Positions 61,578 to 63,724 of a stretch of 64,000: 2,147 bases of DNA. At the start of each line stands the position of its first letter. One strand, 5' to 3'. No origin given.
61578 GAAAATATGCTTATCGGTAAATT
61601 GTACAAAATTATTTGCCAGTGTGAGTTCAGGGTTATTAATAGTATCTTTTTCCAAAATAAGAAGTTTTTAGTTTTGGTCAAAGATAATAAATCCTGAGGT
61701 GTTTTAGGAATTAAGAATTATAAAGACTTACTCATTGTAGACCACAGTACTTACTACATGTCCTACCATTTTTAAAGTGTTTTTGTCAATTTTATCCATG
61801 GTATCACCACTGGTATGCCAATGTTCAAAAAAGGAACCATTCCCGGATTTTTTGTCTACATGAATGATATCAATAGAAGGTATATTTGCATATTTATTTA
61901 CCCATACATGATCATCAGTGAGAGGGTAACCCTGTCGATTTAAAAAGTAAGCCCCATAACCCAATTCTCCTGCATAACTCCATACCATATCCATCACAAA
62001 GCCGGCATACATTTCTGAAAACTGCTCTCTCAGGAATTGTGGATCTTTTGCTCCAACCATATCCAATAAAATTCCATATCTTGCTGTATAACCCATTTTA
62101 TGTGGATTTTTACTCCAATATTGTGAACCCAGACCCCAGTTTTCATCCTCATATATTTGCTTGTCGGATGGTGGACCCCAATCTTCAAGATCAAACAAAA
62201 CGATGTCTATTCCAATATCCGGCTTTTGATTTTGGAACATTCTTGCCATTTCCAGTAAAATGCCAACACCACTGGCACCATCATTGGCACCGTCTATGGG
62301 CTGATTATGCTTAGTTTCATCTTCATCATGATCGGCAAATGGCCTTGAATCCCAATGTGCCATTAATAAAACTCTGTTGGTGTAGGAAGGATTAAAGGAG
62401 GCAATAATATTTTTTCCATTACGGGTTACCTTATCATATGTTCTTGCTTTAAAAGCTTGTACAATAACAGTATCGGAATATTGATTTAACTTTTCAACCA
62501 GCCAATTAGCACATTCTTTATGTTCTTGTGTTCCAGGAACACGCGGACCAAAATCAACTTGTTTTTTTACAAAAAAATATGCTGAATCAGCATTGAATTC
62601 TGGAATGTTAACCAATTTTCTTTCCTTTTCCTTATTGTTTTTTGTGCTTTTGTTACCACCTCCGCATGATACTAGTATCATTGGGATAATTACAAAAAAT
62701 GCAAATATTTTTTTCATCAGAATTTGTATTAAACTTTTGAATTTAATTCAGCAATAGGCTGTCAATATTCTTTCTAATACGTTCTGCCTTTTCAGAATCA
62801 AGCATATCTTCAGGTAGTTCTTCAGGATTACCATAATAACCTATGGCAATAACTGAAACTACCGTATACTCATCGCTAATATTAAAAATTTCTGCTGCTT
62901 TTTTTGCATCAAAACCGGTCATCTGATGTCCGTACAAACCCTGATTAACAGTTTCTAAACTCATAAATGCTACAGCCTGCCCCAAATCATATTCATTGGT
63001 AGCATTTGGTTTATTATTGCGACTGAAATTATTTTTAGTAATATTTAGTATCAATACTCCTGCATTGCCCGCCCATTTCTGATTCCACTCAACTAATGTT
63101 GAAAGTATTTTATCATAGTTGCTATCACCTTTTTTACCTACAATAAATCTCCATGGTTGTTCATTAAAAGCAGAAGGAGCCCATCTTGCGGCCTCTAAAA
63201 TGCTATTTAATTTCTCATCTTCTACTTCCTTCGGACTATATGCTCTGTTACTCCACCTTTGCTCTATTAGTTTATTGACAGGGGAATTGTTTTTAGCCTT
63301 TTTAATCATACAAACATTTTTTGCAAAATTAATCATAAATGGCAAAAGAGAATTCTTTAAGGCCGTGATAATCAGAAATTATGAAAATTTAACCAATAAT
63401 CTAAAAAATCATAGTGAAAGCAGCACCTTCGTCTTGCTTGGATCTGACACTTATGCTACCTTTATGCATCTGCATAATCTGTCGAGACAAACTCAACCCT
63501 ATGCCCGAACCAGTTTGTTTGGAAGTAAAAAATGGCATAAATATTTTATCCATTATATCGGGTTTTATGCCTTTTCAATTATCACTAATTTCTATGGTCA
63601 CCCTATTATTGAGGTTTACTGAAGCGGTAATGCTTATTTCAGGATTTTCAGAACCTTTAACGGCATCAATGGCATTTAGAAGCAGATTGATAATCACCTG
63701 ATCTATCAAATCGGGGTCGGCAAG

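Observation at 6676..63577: Six intact-looking genes each carry a single in-frame stop, always at a position expected to be a G-initial Gly or Glu codon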

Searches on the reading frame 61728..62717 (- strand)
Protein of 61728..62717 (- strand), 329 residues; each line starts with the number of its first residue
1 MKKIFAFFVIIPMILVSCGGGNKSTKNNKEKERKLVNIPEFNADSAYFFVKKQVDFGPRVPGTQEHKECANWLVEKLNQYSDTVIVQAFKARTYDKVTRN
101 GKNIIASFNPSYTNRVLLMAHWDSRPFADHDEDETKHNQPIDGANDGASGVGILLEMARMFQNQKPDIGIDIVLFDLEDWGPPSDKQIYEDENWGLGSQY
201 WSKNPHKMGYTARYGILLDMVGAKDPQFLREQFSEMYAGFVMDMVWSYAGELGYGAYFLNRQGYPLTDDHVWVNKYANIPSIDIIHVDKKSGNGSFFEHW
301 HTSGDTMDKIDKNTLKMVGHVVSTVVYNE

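Call 39: find_encoding_contigs(protein=window:61728-62717:-, flank=10000, max_places=10)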
Protein window:61728-62717:- (329 aa): 1 contig read that carries it; 1 place shown.
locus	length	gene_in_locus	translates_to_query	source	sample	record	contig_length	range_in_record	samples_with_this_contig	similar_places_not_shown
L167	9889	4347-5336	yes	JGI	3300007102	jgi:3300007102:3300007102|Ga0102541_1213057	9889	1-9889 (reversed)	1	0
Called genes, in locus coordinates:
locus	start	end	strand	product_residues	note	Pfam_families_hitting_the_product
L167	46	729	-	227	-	PF02463:SMC_N (faint), PF00005:ABC_tran, PF13304:AAA_21 (faint)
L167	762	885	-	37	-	-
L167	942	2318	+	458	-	PF00072:Response_reg, PF00158:Sigma54_activat, PF01078:Mg_chelatase (faint), PF14532:Sigma54_activ_2, PF07724:AAA_2 (weak), PF07728:AAA_5 (weak), PF25601:AAA_lid_14, PF02954:HTH_8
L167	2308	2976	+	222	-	-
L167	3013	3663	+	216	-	PF02518:HATPase_c, PF14501:HATPase_c_5 (weak)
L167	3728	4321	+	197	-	PF00881:Nitroreductase, PF14512:TM1586_NiRdase (weak), PF00881:Nitroreductase (weak)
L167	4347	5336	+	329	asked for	PF04389:Peptidase_M28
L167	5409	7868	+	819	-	PF02689:Herpes_Helicase (faint), PF05970:PIF1, PF13245:AAA_19, PF13401:AAA_22, PF13604:AAA_30, PF13538:UvrD_C_2 (weak), PF00570:HRDC, PF14493:HTH_40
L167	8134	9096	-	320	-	PF01012:ETF, PF00766:ETF_alpha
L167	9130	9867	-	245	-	PF01012:ETF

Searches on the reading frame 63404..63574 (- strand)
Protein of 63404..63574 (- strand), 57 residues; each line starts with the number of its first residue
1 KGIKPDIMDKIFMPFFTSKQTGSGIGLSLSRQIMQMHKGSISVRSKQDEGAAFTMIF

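Call 66: search_protein_families(library=pfam, proteins=[window:63404-63574:-], max_evalue=0.01)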
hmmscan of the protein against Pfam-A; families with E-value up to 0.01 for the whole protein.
window:63404-63574:- (57 aa): 1 family
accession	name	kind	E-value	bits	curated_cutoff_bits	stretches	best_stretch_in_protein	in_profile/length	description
PF02518.31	HATPase_c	-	1.7e-12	48.2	26.4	1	1-55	47-105/111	Histidine kinase-, DNA gyrase B-, and HSP90-like ATPase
